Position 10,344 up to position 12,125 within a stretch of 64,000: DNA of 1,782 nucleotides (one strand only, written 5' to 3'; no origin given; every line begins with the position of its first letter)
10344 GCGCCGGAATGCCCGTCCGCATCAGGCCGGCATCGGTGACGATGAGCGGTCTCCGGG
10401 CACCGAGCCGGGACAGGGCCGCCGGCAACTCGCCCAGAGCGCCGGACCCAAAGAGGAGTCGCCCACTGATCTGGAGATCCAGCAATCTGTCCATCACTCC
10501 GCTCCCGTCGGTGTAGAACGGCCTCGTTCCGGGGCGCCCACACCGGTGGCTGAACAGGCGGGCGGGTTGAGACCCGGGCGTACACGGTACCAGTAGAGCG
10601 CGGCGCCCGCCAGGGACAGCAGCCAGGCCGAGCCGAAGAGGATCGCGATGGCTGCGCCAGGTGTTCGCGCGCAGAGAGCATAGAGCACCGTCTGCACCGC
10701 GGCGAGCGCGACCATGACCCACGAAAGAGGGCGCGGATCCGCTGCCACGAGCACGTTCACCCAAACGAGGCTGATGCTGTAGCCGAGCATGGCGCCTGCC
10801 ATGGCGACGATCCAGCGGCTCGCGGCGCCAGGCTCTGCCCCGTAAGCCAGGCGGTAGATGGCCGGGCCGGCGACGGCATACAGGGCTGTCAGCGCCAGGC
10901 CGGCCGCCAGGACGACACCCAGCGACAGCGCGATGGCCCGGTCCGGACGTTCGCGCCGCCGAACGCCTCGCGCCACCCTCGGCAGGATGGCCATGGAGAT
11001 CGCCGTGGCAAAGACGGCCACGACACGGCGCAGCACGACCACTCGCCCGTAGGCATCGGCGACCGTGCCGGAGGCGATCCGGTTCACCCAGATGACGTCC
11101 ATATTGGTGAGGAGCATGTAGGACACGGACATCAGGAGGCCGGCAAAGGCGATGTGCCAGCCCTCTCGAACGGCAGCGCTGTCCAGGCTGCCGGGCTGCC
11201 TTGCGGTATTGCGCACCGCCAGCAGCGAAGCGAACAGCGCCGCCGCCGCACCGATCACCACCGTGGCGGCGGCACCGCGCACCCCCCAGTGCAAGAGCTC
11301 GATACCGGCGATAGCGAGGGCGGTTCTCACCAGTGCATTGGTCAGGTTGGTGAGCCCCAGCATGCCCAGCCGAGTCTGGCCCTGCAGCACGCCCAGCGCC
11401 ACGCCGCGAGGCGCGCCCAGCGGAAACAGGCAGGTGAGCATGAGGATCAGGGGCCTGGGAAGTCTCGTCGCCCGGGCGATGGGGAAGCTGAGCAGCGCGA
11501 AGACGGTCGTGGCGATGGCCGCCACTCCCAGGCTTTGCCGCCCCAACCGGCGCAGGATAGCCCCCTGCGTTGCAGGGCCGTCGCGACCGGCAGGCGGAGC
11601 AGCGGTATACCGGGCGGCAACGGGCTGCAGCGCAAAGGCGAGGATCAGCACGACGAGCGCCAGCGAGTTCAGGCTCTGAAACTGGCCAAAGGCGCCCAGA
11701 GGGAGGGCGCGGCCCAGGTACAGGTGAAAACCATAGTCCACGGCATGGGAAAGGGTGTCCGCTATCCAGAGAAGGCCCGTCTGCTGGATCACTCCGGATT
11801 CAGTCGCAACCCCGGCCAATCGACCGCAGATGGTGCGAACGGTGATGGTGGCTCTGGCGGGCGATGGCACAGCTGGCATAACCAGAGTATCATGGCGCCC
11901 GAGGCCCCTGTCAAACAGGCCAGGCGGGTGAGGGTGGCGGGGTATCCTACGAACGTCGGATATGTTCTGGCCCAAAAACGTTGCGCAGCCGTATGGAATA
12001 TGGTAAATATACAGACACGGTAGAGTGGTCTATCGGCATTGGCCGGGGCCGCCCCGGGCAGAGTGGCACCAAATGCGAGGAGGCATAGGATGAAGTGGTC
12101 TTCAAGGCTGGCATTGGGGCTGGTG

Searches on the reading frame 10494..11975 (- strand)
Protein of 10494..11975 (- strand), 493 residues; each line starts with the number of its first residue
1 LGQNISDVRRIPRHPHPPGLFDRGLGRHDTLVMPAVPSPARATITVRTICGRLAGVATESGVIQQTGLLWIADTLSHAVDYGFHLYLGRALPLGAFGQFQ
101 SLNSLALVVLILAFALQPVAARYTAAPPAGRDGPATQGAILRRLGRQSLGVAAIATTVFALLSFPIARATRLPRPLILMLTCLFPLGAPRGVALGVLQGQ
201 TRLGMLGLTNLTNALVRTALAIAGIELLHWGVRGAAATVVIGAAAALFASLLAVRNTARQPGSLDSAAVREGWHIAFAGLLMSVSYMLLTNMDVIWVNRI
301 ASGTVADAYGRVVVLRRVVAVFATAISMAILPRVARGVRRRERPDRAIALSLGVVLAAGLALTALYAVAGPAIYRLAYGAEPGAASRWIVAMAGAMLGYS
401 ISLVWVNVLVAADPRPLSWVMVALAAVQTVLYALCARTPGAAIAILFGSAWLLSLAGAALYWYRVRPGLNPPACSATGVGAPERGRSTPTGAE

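Call 7: search_protein_families(library=pfam, proteins=[window:10494-11975:-], max_evalue=0.001)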
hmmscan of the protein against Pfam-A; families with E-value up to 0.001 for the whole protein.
window:10494-11975:- (493 aa): 1 family
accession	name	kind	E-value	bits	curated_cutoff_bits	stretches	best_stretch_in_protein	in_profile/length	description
PF01943.22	Polysacc_synt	-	8.9e-06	25.8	28.2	1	64-336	3-272/274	Polysaccharide biosynthesis protein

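Call 60: search_protein_families(library=ncbifam, proteins=[window:10494-11975:-], max_evalue=1)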
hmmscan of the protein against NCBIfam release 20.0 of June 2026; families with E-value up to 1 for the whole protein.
window:10494-11975:- (493 aa): 0 families
